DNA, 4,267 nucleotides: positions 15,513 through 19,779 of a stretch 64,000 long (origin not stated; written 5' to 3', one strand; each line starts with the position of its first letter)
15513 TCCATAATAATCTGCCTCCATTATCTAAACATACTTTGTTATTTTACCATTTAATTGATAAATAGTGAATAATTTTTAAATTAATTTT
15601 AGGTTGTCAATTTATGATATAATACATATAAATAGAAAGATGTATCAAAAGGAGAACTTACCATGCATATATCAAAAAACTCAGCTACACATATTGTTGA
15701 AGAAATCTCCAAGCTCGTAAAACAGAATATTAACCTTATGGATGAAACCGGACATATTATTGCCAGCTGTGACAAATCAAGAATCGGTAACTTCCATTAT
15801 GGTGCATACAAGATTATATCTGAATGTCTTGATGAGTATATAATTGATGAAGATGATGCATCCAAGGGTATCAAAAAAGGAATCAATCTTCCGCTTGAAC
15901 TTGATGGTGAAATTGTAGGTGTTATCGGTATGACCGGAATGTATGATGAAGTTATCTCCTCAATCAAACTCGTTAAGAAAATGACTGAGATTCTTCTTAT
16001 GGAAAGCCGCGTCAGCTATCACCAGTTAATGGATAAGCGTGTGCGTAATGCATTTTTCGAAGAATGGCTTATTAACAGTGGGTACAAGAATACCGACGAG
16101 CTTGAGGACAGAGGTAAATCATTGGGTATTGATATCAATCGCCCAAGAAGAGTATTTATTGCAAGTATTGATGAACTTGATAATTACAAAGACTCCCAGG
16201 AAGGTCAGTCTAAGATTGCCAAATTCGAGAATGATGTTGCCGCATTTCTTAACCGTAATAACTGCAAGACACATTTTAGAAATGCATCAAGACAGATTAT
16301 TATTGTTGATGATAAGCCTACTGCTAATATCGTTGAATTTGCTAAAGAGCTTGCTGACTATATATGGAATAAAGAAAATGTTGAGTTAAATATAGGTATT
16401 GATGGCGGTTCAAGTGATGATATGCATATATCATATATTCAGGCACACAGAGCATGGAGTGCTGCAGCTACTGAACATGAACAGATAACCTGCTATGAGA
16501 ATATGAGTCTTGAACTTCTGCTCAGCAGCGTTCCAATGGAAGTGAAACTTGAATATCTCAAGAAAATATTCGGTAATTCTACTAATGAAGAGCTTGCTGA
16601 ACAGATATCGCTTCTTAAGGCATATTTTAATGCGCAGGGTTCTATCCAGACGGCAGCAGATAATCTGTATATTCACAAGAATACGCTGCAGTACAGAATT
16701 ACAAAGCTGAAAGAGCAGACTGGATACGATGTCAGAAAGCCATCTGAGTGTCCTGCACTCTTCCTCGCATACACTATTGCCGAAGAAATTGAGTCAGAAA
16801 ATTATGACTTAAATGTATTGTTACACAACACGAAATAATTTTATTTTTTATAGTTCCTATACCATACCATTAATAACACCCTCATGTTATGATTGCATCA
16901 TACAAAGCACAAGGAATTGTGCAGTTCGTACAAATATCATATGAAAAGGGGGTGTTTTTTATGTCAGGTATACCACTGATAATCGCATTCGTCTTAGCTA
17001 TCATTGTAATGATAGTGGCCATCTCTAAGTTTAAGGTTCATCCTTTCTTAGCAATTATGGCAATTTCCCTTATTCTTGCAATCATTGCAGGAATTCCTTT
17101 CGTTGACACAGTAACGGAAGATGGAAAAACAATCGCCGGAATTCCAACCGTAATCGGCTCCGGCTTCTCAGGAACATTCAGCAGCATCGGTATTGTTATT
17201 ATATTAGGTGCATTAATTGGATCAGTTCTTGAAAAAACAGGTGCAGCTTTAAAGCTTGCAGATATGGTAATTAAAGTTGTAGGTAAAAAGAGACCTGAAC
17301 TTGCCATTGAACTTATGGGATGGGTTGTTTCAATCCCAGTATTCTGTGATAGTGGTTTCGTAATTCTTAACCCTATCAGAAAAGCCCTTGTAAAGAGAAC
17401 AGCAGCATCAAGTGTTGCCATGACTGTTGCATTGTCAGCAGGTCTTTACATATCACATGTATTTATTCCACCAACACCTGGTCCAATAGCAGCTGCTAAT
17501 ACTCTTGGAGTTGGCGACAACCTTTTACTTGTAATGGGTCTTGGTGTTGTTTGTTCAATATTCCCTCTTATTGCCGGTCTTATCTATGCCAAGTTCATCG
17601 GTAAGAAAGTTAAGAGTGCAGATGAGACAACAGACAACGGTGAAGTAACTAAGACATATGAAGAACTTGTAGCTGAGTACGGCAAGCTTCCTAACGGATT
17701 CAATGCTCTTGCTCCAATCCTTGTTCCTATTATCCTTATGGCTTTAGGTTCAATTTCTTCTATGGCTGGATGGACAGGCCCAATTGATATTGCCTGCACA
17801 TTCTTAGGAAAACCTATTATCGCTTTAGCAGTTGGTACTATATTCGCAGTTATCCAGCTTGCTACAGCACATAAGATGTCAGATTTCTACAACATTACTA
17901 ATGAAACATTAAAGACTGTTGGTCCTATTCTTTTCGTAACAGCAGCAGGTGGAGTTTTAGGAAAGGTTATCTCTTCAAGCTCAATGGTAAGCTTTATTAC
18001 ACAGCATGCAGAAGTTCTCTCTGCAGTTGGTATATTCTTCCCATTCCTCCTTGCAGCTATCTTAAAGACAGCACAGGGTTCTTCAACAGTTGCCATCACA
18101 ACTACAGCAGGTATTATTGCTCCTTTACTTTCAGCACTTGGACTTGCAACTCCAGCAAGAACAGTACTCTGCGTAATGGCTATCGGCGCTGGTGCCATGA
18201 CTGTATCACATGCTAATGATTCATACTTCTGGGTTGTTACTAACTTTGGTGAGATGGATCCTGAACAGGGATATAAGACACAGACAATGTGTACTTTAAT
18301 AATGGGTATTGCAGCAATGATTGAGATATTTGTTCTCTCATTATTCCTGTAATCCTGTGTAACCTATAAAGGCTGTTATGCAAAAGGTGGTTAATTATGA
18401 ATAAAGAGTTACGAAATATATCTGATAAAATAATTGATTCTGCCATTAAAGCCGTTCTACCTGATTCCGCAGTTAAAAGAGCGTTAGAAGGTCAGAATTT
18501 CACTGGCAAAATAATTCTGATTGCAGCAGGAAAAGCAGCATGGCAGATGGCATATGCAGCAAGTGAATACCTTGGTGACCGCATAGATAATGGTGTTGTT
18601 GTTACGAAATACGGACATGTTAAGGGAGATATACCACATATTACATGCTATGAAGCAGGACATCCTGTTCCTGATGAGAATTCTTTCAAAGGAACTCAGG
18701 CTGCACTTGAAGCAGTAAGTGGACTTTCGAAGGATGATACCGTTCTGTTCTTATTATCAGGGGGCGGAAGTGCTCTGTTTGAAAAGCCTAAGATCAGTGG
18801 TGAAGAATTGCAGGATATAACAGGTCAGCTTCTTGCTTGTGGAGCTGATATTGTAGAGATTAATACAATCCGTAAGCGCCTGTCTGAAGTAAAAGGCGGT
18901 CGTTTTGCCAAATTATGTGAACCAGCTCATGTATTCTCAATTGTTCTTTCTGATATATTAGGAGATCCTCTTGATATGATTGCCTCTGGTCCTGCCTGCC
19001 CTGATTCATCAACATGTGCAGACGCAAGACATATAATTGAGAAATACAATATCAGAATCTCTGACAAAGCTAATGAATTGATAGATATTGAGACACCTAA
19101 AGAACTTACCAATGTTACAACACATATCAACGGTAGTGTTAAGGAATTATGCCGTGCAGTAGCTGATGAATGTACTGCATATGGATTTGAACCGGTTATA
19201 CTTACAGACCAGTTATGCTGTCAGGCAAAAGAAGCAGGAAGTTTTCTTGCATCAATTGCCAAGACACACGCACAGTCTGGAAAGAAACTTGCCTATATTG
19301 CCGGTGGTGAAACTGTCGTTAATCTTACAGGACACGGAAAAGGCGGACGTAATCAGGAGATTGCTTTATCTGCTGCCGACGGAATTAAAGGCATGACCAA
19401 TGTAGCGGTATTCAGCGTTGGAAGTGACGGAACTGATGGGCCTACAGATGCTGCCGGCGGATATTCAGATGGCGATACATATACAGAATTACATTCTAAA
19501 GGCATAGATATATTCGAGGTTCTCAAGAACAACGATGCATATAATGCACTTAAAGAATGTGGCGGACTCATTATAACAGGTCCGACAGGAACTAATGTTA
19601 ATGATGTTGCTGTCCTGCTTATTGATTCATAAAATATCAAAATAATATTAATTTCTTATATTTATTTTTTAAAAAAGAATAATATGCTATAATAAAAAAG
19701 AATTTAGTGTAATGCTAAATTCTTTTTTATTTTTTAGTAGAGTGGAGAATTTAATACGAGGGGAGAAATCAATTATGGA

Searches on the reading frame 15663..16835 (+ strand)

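Call 44: search_protein_families(library=pfam, proteins=[window:15663-16835:+], max_evalue=0.00001)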
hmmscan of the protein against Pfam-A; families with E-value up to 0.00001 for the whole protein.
window:15663-16835:+ (391 aa): 3 families
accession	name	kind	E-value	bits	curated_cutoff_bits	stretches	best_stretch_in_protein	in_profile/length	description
PF05651.19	Diacid_rec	-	2.2e-42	144.3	23.6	1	4-135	2-134/134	Putative sugar diacid recognition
PF13556.12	HTH_30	-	4e-17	62.2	27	1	317-371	4-58/59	PucR C-terminal helix-turn-helix domain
PF17853.6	GGDEF_2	-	9.9e-08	32.7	24.5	1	143-266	4-115/116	GGDEF-like domain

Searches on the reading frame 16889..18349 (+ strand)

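Call 44: search_protein_families(library=pfam, proteins=[window:16889-18349:+], max_evalue=0.00001)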
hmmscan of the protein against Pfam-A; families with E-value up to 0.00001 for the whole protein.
window:16889-18349:+ (487 aa): 2 families
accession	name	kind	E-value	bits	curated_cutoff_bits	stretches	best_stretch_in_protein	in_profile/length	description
PF02447.22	GntP_permease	-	6.9e-87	292.4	22.5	1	31-485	3-439/440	GntP family permease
PF03600.22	CitMHS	-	9.8e-08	31.9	31.9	1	58-433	13-336/336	Citrate transporter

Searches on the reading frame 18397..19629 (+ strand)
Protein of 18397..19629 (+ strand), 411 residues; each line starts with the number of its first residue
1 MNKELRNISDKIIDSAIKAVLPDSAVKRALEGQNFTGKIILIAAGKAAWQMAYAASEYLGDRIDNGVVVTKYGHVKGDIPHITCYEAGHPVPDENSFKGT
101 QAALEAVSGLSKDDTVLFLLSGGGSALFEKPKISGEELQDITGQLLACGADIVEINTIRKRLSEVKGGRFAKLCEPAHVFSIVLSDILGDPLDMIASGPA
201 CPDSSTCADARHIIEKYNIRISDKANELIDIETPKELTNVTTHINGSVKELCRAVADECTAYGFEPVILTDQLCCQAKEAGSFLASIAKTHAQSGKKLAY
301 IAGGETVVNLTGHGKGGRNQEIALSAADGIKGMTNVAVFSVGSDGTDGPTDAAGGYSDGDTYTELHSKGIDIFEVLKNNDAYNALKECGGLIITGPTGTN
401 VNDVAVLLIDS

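Call 44: search_protein_families(library=pfam, proteins=[window:18397-19629:+], max_evalue=0.00001)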
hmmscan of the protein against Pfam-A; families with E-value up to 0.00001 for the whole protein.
window:18397-19629:+ (411 aa): 2 families
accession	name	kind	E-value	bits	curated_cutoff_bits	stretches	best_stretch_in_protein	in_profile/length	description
PF13660.11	DUF4147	-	4.8e-81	272.1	23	1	10-229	3-233/234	Domain of unknown function (DUF4147)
PF05161.18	MOFRL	-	3.1e-37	127.4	28.3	1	299-403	2-106/106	MOFRL family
